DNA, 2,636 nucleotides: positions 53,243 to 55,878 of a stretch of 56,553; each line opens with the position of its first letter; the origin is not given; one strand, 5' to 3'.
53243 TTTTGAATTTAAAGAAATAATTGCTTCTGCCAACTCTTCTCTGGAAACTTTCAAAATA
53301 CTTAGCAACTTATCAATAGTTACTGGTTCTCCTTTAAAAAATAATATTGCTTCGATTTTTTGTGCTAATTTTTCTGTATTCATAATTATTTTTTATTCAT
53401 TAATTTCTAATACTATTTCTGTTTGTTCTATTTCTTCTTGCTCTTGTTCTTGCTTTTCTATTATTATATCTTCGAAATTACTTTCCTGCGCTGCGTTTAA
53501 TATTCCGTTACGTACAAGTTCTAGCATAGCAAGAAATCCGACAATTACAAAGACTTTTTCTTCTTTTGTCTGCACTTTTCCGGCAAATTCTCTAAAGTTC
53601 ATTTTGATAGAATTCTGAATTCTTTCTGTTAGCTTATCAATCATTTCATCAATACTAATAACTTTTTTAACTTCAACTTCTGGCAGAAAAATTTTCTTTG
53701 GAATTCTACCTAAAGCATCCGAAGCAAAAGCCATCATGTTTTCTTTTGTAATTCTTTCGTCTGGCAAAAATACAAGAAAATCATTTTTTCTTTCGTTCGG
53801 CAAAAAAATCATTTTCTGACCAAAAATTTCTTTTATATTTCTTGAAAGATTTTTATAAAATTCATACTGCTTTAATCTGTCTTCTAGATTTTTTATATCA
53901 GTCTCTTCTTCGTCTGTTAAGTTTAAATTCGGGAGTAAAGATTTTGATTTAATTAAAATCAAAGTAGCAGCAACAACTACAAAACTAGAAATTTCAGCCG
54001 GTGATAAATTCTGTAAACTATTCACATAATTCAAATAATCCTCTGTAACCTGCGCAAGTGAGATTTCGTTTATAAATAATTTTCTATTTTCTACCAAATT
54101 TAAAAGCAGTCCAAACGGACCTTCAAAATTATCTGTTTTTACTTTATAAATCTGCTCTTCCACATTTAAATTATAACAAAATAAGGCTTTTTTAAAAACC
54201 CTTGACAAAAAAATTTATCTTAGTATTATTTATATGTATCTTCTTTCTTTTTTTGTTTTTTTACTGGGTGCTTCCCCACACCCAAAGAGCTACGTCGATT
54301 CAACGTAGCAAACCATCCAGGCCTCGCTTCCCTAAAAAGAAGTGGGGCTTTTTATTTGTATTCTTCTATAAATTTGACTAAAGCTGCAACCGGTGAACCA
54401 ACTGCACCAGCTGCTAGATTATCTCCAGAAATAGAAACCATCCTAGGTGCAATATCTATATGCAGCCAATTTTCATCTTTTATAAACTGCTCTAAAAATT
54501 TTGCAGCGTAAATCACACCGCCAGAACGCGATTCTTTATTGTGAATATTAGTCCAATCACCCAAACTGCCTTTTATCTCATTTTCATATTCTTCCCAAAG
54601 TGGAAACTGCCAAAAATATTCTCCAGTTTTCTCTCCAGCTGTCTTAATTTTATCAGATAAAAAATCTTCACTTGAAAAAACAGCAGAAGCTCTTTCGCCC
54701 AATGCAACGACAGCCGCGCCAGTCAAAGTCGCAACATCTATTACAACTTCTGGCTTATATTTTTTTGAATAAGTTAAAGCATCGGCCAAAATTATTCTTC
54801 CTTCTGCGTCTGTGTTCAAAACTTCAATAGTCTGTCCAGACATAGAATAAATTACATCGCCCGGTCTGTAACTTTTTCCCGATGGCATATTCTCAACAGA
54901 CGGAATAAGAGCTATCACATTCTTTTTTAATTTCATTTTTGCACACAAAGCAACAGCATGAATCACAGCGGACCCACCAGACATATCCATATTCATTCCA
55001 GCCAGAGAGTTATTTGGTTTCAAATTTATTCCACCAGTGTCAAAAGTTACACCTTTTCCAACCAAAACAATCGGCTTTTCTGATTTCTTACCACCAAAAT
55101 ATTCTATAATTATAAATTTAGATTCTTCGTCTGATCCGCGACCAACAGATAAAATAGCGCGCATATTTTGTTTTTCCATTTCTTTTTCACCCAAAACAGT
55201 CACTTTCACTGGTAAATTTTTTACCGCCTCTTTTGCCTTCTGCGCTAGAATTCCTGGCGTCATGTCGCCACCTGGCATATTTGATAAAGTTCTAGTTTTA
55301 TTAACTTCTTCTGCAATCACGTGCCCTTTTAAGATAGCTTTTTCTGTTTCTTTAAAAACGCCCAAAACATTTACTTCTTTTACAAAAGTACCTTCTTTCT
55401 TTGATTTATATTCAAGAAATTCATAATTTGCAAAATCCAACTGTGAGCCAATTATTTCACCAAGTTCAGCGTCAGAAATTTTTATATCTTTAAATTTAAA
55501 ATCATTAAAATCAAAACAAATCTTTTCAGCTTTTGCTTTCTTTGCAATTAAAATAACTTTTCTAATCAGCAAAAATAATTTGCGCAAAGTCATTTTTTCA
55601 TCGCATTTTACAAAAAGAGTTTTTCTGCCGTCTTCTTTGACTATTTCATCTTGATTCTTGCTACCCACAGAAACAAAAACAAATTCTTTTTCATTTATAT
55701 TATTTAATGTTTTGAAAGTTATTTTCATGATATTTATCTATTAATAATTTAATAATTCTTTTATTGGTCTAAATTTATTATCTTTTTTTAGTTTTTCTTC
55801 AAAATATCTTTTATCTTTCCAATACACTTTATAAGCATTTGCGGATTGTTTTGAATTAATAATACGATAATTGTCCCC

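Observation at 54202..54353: ~115-nt sRNA candidate divergent from scpA and convergent with pepA, strand assigned by G-U asymmetry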

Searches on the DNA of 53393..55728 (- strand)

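Call 4: search_rna_families(source=window, start=54100, end=54450, threshold=evalue, max_evalue=10, show_alignments=3)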
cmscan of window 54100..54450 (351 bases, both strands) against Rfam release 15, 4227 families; matches with E-value up to 10: 6.
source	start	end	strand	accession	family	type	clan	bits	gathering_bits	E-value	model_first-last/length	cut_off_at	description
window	54361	54410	-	RF01711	Lnt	Cis-reg;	-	16.8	55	5.3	1-63/63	no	Lnt RNA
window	54376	54408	+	RF01834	fiv_FSE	Cis-reg; frameshift_element;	-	16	53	0.47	1-35/35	no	ribosomal frameshift site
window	54180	54226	+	RF00032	Histone3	Cis-reg;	-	14.6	34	0.48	1-46/46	no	Histone 3' UTR stem-loop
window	54247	54285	-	RF00522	PreQ1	Cis-reg; riboswitch;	-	14.2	39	2.4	1-45/45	no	PreQ1 (pre queuosine) riboswitch aptamer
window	54347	54450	-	RF02671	Ysr35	Gene; sRNA;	-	8.5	428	3.7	226-339/339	5'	Yersinia sRNA 35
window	54100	54198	+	RF02350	psRNA6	Gene; sRNA;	-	8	60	6.4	233-333/333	5'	Nitrosomonas sRNA psRNA6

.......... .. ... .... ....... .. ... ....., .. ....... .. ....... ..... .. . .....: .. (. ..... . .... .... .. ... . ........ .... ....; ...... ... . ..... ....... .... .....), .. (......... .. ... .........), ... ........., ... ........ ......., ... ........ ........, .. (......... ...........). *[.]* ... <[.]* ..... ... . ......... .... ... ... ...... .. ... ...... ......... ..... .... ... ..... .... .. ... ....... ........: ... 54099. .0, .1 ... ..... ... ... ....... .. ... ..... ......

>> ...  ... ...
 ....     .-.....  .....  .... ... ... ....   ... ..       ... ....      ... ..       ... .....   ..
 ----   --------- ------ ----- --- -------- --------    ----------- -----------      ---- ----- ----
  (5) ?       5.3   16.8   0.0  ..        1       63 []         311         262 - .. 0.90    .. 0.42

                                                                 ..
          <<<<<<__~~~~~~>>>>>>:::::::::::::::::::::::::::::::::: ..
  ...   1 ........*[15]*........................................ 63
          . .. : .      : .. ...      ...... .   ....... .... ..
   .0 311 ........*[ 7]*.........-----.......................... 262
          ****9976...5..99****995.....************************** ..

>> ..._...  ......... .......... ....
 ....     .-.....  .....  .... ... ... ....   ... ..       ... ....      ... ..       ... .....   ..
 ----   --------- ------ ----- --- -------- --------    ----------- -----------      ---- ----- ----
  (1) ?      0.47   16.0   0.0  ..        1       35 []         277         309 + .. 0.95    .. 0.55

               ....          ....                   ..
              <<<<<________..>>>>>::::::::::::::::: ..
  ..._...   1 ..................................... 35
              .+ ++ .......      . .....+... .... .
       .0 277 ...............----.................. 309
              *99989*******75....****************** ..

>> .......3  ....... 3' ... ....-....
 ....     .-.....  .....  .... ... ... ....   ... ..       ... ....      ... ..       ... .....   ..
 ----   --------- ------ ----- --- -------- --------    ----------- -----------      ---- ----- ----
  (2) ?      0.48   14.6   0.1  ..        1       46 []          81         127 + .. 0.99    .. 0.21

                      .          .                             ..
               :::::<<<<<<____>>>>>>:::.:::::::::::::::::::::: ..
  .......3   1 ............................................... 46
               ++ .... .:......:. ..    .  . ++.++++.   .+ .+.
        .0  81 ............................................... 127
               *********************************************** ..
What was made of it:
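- On Any Rfam 15 family: The best hits in 54100-54450 have E of 0.47 or worse and score far below threshold (call 4).
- Closest known: Trans-encoded bacterial sRNAs with C-rich unpaired motifs: RsaE/RoxS of Bacillales. Different: No sequence or covariance-model similarity, even at E <= 10 (call 4).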

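Call 21: search_rna_families(sources=[L018, L020], threshold=evalue, max_evalue=1, show_alignments=3)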
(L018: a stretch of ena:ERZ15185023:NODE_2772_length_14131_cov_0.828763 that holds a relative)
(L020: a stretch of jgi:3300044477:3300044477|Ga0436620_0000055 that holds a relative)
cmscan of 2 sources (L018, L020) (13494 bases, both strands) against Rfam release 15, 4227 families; matches with E-value up to 1: 1.
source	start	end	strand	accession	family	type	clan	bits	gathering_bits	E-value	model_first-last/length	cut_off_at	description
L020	2731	2795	-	RF02248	Six3os1_3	Gene; lncRNA;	-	18.9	40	0.33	1-75/75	no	Six3os1 conserved region 3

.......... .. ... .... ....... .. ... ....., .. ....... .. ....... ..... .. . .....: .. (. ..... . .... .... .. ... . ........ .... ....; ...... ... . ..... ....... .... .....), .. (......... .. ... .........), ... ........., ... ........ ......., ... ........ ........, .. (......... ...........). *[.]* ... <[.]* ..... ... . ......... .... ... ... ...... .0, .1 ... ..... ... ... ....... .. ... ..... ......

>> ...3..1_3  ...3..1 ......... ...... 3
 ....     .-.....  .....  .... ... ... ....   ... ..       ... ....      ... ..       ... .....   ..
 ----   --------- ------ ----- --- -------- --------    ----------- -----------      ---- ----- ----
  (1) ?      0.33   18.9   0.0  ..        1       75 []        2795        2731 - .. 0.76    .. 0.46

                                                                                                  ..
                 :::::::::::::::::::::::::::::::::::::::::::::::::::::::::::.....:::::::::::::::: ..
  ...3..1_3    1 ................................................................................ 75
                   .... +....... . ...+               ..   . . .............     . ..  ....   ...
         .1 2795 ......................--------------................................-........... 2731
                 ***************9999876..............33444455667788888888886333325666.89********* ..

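Call 34: search_rna_families(source=L027, threshold=evalue, max_evalue=5, show_alignments=2)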
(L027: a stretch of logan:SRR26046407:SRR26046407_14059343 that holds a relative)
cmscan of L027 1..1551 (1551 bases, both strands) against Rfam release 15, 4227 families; matches with E-value up to 5: 3.
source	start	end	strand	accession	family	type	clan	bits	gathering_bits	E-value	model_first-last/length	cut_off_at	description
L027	541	600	+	RF00189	SNORD95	Gene; snRNA; snoRNA; CD-box;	-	15.8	55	3.5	1-68/68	no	Small nucleolar RNA SNORD95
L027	257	328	+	RF02849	Ysr197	Gene; sRNA;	-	13.7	167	1.7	1-254/254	no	Yersinia sRNA 197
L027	246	311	-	RF02350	psRNA6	Gene; sRNA;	-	11.3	60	2.6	1-333/333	no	Nitrosomonas sRNA psRNA6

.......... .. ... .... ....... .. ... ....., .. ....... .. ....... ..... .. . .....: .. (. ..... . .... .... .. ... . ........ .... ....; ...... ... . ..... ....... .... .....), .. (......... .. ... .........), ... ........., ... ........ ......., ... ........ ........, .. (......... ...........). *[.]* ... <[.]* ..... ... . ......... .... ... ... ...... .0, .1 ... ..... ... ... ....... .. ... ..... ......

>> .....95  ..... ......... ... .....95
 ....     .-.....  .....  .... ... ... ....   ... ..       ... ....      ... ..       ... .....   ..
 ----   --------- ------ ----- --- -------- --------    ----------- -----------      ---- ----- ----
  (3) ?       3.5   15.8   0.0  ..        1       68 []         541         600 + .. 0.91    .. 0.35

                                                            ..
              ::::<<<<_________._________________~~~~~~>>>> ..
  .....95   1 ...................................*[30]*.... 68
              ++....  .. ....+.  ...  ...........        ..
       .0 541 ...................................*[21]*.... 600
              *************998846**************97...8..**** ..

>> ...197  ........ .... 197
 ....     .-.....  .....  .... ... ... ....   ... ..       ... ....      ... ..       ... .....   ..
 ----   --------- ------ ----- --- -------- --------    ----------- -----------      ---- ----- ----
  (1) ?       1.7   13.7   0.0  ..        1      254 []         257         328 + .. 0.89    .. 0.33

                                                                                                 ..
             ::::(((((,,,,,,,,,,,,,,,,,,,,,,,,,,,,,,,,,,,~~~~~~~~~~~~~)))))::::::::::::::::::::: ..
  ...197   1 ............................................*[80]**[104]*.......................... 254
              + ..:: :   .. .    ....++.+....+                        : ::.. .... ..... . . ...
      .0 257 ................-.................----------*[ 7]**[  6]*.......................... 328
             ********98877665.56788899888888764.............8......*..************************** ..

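Call 46: build_rna_model(alignment_id=A2, structure=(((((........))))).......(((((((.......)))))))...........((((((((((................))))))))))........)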
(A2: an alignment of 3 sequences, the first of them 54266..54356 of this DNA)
Model R1 built from alignment A2 (3 sequences, 101 columns); structure: as given.
model positions 90; base pairs 21; branch points 2; effective number of sequences 1.66; information 0.633 bits per position. Calibrated on 0.2 Mb of random sequence (short: E-values are rough).
structure used (alignment columns):
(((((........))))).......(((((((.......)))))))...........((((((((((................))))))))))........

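Call 47: search_with_rna_model(model_id=R1, sources=[window, L001, L002, L003, L004, L005, L006, L007, L008, L009, L010, L011, L012, L013, L014, L015, L016, L018, L019, L020, L021, L024, L026, L027, L028, L029, L031, L032], max_evalue=10, make_alignment=true, show_alignments=6)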
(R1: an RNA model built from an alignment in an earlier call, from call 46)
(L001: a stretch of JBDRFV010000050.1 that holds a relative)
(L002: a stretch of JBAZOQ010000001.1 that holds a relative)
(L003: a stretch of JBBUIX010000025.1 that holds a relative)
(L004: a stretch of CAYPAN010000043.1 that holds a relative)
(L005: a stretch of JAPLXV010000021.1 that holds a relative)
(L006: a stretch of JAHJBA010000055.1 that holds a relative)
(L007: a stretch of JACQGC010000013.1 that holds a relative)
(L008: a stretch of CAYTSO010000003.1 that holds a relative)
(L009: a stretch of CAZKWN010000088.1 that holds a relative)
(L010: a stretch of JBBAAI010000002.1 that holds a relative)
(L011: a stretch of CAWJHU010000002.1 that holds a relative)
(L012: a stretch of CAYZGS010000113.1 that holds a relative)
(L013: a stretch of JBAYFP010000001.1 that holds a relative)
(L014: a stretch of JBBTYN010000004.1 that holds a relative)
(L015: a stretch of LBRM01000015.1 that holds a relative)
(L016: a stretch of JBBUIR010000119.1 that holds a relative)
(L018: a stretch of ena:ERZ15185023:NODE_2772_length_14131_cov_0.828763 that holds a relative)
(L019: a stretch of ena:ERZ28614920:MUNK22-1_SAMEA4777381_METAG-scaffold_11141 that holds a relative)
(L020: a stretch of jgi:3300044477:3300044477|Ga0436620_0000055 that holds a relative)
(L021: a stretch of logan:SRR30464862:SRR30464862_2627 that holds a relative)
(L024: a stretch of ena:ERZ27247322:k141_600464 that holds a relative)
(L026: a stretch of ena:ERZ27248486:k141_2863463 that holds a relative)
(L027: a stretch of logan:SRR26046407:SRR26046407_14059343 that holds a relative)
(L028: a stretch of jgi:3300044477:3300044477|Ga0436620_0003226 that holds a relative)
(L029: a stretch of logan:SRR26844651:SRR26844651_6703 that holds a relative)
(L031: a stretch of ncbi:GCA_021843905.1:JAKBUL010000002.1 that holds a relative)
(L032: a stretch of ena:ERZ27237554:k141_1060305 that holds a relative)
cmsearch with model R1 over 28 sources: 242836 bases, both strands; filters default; matches with E-value up to 10: 11.
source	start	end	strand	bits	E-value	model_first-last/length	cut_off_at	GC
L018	1703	1796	-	91.8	1.1e-19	1-90/90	no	0.49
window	54266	54355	+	84.7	5.4e-18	1-90/90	no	0.51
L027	132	218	-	82.6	1.8e-17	1-90/90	no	0.55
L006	5922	6004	-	19.1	0.034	1-90/90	no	0.49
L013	1951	2040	-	17.4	0.09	1-90/90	no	0.38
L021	2062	2133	-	16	0.2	1-90/90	no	0.47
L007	39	131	-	15.3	0.29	1-90/90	no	0.58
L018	1307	1393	-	15.2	0.3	1-90/90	no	0.4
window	43227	43348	-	14.9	0.36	1-90/90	no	0.39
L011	4981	5052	-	14.5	0.45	1-90/90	no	0.47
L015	5011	5082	-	13.4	0.83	1-90/90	no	0.5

Alignment A4: 11 matches aligned to the model, 192 columns, each read 5' to 3' on its own strand. Consensus structure (alignment columns), stored with it:
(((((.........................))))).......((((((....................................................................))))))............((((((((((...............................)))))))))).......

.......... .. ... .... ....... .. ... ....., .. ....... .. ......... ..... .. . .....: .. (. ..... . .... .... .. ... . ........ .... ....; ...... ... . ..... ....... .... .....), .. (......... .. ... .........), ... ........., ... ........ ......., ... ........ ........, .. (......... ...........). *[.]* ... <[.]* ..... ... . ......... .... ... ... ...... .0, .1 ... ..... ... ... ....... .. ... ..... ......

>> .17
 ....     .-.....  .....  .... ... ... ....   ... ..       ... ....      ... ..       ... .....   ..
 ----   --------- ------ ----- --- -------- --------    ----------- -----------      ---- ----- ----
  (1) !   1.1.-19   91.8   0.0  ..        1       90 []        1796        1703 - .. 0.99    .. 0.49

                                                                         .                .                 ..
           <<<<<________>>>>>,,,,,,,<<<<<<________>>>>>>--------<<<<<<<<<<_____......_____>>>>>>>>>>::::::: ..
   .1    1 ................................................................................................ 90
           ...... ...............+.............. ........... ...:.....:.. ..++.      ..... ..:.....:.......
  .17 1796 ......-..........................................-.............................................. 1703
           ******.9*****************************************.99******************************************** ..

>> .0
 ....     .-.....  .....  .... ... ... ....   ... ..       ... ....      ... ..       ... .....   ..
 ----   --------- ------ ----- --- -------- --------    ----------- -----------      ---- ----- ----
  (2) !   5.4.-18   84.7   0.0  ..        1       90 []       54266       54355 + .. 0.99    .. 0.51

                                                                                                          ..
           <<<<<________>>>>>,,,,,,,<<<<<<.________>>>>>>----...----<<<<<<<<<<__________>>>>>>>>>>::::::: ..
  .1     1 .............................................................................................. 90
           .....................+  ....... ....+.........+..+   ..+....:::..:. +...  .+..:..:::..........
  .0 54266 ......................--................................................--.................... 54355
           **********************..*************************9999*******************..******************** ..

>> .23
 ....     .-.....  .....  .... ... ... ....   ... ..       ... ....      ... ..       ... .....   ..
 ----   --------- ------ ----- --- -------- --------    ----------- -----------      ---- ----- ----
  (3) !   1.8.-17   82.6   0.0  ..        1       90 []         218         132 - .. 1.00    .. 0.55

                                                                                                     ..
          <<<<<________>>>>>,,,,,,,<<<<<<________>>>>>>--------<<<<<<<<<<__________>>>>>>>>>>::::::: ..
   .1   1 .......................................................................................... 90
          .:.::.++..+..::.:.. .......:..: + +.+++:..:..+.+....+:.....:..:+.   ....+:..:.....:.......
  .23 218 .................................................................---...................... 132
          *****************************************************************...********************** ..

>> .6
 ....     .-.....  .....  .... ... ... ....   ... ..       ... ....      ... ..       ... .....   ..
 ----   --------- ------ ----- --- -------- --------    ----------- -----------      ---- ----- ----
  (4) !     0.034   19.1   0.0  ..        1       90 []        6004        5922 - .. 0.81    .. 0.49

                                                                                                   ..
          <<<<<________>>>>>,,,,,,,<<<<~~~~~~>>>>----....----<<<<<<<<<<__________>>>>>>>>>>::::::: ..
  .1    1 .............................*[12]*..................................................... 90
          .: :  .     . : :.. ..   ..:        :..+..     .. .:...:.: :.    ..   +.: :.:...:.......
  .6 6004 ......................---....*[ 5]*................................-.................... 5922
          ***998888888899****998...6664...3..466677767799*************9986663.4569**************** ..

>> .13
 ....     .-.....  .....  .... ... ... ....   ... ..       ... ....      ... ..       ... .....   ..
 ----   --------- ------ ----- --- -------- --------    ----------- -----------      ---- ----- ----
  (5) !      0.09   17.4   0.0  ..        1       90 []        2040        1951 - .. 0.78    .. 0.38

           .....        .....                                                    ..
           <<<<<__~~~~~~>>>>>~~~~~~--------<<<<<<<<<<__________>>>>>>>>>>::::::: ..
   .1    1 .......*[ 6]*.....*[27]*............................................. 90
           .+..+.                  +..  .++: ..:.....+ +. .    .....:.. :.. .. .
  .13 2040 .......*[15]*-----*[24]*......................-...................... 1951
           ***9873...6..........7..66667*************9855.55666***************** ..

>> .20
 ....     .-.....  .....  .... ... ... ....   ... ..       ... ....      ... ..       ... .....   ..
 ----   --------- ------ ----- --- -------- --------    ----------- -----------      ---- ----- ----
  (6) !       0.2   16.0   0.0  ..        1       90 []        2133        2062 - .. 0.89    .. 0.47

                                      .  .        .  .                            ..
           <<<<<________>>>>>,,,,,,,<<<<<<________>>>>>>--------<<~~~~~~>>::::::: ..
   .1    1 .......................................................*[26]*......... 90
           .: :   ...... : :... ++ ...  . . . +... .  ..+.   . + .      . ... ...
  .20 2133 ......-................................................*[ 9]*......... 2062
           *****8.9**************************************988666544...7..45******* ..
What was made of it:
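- On Repeated or mobile element (MITE/REP): The model search of 243 kb finds one copy per carrier locus (call 47).
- The covariance model finds only these three copies in 243 kb (E = 1e-17 to 1e-19; call 47).
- Tried and rejected: No further copies (call 47).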
